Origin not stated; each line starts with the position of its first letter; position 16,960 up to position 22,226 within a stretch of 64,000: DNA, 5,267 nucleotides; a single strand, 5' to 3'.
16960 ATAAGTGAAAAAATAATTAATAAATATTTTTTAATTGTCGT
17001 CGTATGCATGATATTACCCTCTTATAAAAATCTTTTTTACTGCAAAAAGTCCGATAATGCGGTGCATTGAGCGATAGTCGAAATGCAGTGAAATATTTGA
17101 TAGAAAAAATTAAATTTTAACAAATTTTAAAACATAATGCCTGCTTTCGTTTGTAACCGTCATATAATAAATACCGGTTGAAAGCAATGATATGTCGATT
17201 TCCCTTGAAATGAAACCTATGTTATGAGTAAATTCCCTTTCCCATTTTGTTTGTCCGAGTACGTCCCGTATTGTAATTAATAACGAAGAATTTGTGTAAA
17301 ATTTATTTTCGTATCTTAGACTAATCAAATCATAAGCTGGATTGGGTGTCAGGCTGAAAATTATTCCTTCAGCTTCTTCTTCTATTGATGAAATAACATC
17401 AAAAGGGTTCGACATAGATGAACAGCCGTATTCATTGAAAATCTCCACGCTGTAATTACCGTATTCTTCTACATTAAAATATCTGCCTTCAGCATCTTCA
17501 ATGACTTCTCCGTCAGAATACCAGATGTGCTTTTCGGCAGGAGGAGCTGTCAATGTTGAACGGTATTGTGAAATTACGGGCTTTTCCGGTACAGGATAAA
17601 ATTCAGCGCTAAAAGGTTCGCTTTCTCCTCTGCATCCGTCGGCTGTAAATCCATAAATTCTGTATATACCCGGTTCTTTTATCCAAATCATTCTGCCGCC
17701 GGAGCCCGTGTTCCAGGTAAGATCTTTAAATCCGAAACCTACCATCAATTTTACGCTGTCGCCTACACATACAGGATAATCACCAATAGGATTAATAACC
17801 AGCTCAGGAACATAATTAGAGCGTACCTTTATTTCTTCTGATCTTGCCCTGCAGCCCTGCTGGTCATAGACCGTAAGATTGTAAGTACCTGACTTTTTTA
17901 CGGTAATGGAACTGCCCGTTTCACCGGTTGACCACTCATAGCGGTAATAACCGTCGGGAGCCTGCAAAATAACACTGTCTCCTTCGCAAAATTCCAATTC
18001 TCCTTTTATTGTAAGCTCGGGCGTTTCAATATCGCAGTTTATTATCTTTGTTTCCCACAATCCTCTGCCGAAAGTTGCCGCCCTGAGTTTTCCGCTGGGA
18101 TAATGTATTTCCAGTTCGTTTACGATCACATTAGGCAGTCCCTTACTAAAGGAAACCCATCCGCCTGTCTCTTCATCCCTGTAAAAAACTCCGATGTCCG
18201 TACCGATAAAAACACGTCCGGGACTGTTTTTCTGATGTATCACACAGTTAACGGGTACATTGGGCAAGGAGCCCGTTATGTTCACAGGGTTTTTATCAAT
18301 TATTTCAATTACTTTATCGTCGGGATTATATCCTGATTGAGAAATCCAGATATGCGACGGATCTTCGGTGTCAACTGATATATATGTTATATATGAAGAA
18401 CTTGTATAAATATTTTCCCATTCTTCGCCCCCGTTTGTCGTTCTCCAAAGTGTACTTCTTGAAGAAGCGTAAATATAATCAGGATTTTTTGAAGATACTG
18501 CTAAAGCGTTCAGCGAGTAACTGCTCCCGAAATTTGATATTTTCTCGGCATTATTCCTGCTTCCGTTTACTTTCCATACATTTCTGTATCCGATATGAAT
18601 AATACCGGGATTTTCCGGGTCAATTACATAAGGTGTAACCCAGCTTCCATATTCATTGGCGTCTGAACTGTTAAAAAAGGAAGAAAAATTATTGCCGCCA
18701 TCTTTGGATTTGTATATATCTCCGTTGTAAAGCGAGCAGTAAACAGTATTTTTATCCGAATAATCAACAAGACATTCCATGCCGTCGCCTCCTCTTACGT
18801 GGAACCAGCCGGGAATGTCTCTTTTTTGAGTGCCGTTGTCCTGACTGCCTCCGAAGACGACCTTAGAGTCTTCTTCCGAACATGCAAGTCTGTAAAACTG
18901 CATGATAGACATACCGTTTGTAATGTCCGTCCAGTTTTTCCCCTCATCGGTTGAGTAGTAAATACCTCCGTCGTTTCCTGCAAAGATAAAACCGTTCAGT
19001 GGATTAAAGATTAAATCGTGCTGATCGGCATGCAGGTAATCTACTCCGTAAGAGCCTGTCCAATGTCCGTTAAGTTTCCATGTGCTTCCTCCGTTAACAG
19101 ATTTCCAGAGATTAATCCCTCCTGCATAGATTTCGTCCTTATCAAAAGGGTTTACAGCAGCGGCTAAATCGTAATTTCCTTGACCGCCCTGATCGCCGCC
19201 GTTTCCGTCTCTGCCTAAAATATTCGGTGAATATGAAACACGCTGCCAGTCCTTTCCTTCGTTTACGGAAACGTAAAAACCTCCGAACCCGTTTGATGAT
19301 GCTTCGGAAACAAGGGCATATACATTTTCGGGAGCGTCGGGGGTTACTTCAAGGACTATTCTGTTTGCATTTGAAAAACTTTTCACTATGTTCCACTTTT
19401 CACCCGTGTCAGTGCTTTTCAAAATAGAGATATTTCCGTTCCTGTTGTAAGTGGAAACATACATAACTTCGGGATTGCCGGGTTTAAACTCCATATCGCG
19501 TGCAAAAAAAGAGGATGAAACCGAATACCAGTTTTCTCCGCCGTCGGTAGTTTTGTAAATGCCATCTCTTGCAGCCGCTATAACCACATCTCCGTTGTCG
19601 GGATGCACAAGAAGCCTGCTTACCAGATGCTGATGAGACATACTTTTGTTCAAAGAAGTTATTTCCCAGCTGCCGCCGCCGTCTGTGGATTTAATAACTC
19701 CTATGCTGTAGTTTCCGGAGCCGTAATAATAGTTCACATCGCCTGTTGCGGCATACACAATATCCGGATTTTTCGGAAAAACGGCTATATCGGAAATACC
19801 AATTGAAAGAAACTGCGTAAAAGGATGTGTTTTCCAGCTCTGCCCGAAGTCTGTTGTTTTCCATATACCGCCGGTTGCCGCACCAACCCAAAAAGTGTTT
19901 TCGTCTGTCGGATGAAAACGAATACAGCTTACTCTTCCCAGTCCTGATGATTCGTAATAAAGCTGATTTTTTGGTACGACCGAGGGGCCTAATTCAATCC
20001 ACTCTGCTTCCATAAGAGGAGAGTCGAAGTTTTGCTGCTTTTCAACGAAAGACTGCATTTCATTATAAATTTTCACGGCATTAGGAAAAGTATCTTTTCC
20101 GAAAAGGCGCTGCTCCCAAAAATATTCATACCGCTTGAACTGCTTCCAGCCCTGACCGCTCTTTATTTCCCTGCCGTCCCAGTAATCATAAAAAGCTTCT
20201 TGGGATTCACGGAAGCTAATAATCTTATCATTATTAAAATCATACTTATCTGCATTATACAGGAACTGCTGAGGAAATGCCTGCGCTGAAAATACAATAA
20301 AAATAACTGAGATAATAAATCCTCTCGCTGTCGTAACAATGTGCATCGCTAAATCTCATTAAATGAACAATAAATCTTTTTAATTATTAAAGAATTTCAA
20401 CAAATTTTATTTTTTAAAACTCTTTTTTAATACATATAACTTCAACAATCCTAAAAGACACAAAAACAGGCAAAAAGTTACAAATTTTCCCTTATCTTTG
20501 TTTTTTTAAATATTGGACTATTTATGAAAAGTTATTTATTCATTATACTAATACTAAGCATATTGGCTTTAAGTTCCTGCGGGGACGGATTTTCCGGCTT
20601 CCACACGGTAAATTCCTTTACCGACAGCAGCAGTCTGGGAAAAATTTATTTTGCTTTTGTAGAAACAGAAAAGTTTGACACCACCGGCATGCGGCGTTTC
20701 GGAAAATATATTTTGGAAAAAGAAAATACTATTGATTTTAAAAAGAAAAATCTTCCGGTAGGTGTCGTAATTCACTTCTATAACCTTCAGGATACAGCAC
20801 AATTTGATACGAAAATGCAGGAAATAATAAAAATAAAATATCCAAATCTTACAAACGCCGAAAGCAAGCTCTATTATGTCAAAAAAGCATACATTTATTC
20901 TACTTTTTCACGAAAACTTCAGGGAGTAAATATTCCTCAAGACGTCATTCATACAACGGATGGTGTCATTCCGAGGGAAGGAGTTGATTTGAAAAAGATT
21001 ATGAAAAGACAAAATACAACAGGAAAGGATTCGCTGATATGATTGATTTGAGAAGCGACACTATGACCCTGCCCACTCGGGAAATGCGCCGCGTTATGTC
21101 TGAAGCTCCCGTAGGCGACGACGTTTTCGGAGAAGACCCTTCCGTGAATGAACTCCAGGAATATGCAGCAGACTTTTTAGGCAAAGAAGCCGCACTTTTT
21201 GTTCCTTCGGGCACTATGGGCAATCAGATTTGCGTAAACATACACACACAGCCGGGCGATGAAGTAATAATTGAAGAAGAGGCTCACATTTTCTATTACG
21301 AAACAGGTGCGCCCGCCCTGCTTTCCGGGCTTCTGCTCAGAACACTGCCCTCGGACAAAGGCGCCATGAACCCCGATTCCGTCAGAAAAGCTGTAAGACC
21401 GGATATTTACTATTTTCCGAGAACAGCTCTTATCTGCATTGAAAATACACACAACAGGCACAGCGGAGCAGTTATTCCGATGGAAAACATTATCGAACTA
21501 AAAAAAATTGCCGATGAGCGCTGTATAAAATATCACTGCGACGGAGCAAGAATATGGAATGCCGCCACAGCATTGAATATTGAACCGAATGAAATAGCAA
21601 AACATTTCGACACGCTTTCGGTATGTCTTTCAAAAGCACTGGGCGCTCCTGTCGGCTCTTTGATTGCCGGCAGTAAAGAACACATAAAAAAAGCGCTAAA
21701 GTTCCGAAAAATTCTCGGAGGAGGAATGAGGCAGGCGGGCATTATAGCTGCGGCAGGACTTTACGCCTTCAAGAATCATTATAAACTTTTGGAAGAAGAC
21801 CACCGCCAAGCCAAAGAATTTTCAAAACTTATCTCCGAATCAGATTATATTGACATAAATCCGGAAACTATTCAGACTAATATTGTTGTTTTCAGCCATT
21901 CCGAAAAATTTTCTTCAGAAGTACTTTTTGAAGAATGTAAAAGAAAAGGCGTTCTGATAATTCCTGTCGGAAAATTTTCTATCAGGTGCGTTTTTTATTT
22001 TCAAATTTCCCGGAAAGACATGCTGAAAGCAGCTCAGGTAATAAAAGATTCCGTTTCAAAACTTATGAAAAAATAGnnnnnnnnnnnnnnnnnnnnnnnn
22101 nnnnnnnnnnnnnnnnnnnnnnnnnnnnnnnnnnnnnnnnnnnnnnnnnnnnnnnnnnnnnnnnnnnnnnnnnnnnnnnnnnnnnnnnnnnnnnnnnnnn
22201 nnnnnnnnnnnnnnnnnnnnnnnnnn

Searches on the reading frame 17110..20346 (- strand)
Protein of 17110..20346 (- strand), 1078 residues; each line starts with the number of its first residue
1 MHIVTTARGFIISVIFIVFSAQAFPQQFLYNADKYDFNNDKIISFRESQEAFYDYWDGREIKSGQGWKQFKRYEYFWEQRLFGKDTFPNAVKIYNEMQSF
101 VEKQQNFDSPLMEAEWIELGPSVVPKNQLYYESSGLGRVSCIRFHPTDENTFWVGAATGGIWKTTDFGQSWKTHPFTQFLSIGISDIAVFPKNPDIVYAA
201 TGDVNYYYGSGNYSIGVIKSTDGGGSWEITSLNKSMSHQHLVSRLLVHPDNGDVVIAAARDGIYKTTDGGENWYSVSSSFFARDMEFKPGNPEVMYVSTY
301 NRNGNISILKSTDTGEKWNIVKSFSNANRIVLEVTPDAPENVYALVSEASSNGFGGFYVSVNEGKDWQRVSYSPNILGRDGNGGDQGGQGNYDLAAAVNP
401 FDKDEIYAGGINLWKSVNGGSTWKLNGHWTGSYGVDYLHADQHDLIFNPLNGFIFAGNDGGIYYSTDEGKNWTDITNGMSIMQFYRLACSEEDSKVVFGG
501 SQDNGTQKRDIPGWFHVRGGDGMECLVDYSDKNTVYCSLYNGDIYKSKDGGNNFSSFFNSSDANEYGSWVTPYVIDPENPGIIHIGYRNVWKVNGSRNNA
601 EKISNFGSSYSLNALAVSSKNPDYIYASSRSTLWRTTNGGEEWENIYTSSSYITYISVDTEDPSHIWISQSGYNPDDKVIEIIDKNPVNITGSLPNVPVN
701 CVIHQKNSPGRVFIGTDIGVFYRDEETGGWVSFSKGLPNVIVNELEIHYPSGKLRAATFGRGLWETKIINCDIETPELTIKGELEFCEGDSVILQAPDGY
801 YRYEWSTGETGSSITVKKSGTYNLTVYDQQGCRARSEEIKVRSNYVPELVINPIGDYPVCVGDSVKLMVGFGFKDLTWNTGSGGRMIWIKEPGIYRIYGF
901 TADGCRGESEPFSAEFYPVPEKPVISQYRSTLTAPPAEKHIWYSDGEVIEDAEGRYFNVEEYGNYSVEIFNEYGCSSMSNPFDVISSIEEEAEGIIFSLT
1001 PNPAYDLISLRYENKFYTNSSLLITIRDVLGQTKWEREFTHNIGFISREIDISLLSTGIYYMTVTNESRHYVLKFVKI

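Call 5: search_protein_families(library=pfam, proteins=[window:17110-20346:-], max_evalue=0.01)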
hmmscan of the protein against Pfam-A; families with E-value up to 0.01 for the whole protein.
window:17110-20346:- (1078 aa): 4 families
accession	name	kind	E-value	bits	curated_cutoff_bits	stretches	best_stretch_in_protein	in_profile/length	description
PF15902.12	Sortilin-Vps10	-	1.1e-21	77.7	33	2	217-326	3-117/446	Sortilin, neurotensin receptor 3,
PF18962.6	Por_Secre_tail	-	2.6e-08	34.5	27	1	1001-1075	3-73/75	Secretion system C-terminal sorting domain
PF14870.12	PSII_BNR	-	2.8e-07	30.5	27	0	217-275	84-139/303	Photosynthesis system II assembly factor YCF48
PF24312.1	Ig-like_POM152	-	0.0038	18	27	0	810-833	57-80/89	Nucleoporin POM152, Ig-like domain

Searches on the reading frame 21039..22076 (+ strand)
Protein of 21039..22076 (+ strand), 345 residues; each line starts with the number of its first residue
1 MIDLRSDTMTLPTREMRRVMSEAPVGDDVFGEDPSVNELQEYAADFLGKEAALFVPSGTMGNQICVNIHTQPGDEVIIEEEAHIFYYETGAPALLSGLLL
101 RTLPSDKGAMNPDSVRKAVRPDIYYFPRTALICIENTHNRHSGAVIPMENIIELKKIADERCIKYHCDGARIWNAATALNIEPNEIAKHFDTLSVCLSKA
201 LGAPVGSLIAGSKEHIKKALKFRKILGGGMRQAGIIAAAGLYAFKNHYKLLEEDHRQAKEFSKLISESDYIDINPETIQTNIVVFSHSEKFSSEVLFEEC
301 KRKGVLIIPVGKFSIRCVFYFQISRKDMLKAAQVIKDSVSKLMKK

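Call 16: find_related_loci(query=window:21039-22076:+, collection=genome_contigs, flank=10000)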
Query window:21039-22076:+ (345 aa) in genome_contigs; peptide patterns used: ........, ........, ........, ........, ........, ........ (x = any residue, [..] = any of these).
599 stretches matched a pattern (row limit reached: there are more); 587 encode a relative of the query (tblastn E <= 1e-3); the best 80 are kept; 80 distinct loci.
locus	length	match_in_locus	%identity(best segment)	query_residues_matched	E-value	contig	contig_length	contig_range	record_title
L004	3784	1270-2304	56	1-345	1e-140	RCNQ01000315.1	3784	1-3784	MAG: Bacteroidetes/Chlorobi group bacterium ChocPot_Mid ChocPot_contig_14255, whole genome shotgun sequence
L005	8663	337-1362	51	1-342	2e-119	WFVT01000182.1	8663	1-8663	MAG: candidate division KSB1 bacterium isolate S140_5 k151_374627, whole genome shotgun sequence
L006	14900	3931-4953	50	1-340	6e-119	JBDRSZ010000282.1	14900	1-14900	MAG: bacterium isolate MEGAHIT-group-3.41 k141_290577, whole genome shotgun sequence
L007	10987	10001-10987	51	2-330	5e-116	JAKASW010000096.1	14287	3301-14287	MAG: Bacteroidetes bacterium isolate YP1.bin85 NODE_3436_length_14287_cov_1.204379, whole genome shotgun sequence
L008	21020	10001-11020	51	1-336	9e-115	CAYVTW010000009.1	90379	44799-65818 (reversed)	MAG TPA_asm: uncultured Ignavibacterium sp. isolate binchicken_co40_69 genome assembly, contig: NODE_279_length_90379_co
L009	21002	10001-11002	52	2-334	9e-115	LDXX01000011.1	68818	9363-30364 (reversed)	MAG: Candidatus Kryptonium thompsonii isolate JGI-4 2599192417, whole genome shotgun sequence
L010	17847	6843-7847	52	1-335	5e-113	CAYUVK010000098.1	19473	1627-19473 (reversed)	MAG TPA_asm: uncultured Ignavibacteriaceae bacterium isolate SRP214966_co4_500 genome assembly, contig: NODE_2299_length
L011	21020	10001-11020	50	1-336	6e-113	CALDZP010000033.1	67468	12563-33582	MAG: uncultured Ignavibacteria bacterium isolate H1_Bin_MAXBIN__065_1 genome assembly, contig: c_000000492102, whole gen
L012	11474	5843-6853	50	1-336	3e-110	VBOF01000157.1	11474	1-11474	MAG: Nitrospirae bacterium isolate NS_3 14_0929_09_30cm_scaffold_3130, whole genome shotgun sequence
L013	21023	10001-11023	48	2-341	3e-110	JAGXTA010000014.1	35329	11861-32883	MAG: Deltaproteobacteria bacterium isolate CROMO_BS_46_3 c_000000001272, whole genome shotgun sequence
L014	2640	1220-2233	49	1-337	1e-114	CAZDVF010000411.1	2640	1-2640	MAG TPA_asm: uncultured bacterium isolate binchicken_co256_218 genome assembly, contig: NODE_142552_length_2640_cov_3.95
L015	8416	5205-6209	49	1-334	2e-109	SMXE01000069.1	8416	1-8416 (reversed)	MAG: Caldithrix sp. isolate CR04bin15 k141_650282, whole genome shotgun sequence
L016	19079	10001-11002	50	2-334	2e-109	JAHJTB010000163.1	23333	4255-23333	MAG: Proteobacteria bacterium isolate OS_PC_MetaG.mb.36 OS_PC_MetaG.mb.36_k141_213005, whole genome shotgun sequence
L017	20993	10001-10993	49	2-331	3e-109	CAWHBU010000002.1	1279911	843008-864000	MAG: uncultured delta proteobacterium isolate MFD03726.bin.2.155 genome assembly, contig: contig_10498, whole genome sho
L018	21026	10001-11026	49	1-341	3e-109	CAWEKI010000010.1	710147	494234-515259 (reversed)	MAG: uncultured Bacteroidetes bacterium isolate MFD05942.bin.1.2 genome assembly, contig: contig_652, whole genome shotg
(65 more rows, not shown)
